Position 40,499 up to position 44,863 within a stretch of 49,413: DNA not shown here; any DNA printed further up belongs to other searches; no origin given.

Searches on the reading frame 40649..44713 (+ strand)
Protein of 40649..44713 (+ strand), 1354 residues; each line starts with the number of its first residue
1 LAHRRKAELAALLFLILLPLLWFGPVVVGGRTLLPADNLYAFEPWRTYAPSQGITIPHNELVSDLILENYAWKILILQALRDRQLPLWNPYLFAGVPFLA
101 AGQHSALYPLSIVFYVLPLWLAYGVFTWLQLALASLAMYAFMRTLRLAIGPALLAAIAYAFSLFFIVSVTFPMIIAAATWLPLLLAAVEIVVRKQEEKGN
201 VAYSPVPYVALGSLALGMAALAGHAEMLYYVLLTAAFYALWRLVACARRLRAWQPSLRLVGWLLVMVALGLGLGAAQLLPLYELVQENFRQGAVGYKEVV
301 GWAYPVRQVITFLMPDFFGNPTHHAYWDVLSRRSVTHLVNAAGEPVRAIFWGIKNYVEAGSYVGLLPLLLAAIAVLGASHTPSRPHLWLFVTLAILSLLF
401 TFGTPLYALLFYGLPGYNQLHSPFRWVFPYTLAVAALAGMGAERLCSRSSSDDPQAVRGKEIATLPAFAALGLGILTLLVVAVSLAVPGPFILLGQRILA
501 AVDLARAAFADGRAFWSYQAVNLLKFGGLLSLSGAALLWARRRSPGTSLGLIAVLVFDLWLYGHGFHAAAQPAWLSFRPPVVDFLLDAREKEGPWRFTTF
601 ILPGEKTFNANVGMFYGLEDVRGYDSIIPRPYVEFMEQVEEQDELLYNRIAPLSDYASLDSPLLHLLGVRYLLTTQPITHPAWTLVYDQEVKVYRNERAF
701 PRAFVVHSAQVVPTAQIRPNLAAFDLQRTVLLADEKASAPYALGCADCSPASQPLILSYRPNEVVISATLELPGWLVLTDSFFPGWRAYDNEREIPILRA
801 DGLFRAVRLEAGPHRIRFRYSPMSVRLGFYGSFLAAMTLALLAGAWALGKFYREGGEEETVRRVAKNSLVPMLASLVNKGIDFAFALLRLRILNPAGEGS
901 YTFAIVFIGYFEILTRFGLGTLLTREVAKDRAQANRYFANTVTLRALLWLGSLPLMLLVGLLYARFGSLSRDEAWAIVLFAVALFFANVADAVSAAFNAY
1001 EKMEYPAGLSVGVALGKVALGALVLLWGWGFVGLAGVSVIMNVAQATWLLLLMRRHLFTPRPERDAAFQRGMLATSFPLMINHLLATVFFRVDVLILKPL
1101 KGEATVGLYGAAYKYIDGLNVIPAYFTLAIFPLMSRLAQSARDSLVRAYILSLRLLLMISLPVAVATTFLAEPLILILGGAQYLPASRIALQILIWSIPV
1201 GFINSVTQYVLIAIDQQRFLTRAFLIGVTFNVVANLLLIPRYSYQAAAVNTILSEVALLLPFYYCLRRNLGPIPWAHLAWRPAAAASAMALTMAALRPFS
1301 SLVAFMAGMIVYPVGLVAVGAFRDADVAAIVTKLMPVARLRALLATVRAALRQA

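Call 3: search_protein_families(library=pfam, proteins=[window:40649-44713:+], max_evalue=0.01)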
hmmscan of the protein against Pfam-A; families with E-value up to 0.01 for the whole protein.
window:40649-44713:+ (1354 aa): 4 families
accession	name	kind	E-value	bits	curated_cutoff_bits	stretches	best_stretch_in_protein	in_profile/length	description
PF01943.22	Polysacc_synt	-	2.3e-29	103.2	28.2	1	864-1137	1-273/274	Polysaccharide biosynthesis protein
PF13440.11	Polysacc_synt_3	-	2.8e-17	63.4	23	1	891-1187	4-292/293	Polysaccharide biosynthesis protein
PF09586.16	YfhO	-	4.7e-15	55.5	28.5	2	105-293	74-246/835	Bacterial membrane protein YfhO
PF01554.23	MatE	-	3.5e-09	37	24.9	1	1078-1236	1-160/161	MatE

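Call 4: search_protein_families(library=ncbifam, proteins=[window:40649-44713:+], max_evalue=0.01)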
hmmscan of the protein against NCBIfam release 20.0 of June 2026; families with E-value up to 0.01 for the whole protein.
window:40649-44713:+ (1354 aa): 1 family
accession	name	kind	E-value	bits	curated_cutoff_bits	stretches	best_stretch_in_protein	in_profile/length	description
NF041871.1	Wzx_EPS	equivalog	1.1e-15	57.4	800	1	876-1332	14-473/492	exopolysaccharide biosynthesis flippase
